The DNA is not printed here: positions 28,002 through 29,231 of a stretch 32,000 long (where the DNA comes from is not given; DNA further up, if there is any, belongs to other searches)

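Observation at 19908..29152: Four-gene surface operon built around VirB2/TrbC-like pilin hairpins fused or linked to PKD adhesin arrays, with no T4SS machinery in sight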

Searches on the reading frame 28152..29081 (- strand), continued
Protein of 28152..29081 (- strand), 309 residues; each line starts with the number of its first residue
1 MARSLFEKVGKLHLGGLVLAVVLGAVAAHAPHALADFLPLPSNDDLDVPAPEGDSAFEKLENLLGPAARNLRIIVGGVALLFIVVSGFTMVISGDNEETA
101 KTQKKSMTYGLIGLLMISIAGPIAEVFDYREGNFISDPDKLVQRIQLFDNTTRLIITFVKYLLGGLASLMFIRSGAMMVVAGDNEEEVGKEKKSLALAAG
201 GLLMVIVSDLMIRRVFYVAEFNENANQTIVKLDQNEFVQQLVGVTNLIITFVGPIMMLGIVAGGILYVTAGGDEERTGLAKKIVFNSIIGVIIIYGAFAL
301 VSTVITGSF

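Call 46: fold_search(model_id=the predicted structure, library=pdb)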
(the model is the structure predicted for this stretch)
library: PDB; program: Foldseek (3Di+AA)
matches with E <= 10: 371; with E <= 0.001: 0
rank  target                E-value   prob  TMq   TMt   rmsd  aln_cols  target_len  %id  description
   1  5lu1_E                2.7e-01  0.54  0.20  0.24  21.1       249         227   12  Human 14-3-3 sigma CLU3 mutant complexed with short HSPB6 phosphopeptide (released 2017-02-01)
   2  7nkz_A                3.5e-01  0.92  0.32  0.23  15.4       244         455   11  Cryo-EM structure of the cytochrome bd oxidase from M. tuberculosis at 2.5 A resolution (released 2021-09-22)
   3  9vj6_R                3.5e-01  0.51  0.20  0.22  13.8       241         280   13  Cryo-EM structure of 5-HT1AR-Gi3 in complex with F-15599 (released 2025-11-12)
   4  5h7c_C                4.0e-01  0.28  0.16  0.13  20.4       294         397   16  Crystal structure of a repeat protein with two Protein A-DHR14 repeat modules (released 2017-06-28)
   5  9vjg_R                4.4e-01  0.51  0.21  0.23  13.2       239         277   12  Cryo-EM structure of 5-HT1AR-Gz in complex with (R)-8-OH-DPAT (released 2025-11-12)
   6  5m4y_A                5.8e-01  0.63  0.19  0.28   9.9       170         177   14  Crystal structure of the Sec3/Sso2 complex at 2.20 angstrom resolution (released 2017-02-08)
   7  1o5h_B                6.3e-01  0.63  0.20  0.27  10.8       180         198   14  Crystal structure of formiminotetrahydrofolate cyclodeaminase (TM1560) from Thermotoga maritima at 2.80 A resolution (released 2003-09-30)
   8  9vmy_R                6.3e-01  0.38  0.21  0.23  13.8       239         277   12  Cryo-EM structure of 5-HT1AR-GoA in complex with TMU4142 (released 2025-11-12)
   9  7ezm_D                7.0e-01  0.23  0.19  0.19  14.4       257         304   12  Cryo-EM structure of an activated Cholecystokinin A receptor (CCKAR)-Gq complex (released 2021-08-25)
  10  6o3e_B                7.0e-01  0.21  0.18  0.12  20.8       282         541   11  mouse aE-catenin 82-883 (released 2019-11-13)
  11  8rrl_A                7.3e-01  0.41  0.20  0.25  18.7       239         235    9  14-3-3 sigma complexed with a phosphopeptide optimized for a Fusicoccin-mediated stabilization of the complex (released 2025-02-12)
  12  2c63_A                7.3e-01  0.38  0.20  0.26  20.8       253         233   10  14-3-3 Protein Eta (Human) Complexed to Peptide (released 2005-11-21)
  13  4zq0_B                7.6e-01  0.20  0.16  0.19  18.9       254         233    8  crystal structure of Giardia 14-3-3 in complex with the phosphopeptide A8Ap (released 2016-03-30)
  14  5yqg_D                8.0e-01  0.54  0.22  0.28  18.6       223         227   10  The structure of 14-3-3 and pNumb peptide (released 2018-02-07)
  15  5ltw_A                8.0e-01  0.30  0.19  0.24  21.6       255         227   11  Complex of human 14-3-3 sigma CLU1 mutant with phosphorylated heat shock protein B6 (released 2017-02-01)
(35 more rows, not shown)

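Call 77: search_protein_families(library=pfam, proteins=[L014:10813-12564:+, L071:1949-3406:+], max_evalue=0.001)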
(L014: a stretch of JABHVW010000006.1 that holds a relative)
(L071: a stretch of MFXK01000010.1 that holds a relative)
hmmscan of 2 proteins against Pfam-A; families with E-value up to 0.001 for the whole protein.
L014:10813-12564:+ (583 aa): 3 families
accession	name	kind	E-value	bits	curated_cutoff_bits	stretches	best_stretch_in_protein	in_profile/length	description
PF00005.33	ABC_tran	-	5.2e-34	118.2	25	1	357-506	1-137/137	ABC transporter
PF00664.28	ABC_membrane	-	3.3e-21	76.6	28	1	33-292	11-270/274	ABC transporter transmembrane region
PF02463.25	SMC_N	-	3.2e-07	30.4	40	1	179-547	111-210/220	RecF/RecN/SMC N terminal domain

L071:1949-3406:+ (485 aa): 0 families
